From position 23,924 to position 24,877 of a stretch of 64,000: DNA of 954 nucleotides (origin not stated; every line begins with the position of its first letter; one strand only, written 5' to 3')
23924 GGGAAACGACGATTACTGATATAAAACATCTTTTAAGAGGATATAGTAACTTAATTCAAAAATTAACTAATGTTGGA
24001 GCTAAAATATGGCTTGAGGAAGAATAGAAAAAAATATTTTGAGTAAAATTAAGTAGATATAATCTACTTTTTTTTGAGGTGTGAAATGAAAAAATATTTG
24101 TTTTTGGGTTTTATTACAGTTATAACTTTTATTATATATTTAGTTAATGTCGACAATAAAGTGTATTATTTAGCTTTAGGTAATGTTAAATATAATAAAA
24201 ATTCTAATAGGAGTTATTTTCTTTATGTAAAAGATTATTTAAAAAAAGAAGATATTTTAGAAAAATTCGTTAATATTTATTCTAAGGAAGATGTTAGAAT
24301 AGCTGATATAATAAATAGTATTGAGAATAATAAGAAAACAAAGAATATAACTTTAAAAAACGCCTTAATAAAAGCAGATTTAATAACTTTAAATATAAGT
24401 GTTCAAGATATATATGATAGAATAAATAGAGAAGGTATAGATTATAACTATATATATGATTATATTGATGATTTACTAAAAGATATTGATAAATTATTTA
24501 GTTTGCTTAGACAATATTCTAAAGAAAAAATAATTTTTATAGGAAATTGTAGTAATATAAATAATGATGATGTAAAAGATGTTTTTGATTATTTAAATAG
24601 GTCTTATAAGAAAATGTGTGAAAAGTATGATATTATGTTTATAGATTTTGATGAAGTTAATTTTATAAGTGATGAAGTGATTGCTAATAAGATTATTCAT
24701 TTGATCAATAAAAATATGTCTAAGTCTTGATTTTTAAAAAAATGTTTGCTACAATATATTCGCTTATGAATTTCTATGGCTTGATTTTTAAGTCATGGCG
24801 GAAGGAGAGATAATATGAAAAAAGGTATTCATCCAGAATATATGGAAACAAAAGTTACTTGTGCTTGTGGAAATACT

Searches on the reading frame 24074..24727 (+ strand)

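Call 58: search_protein_families(library=pfam, proteins=[window:24074-24727:+], max_evalue=0.001)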
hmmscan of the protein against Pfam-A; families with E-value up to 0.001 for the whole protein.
window:24074-24727:+ (218 aa): 1 family
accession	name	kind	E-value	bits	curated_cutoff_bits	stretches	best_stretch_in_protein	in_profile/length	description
PF13472.12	Lipase_GDSL_2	-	0.00024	22.1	32.9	1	98-194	60-151/178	GDSL-like Lipase/Acylhydrolase family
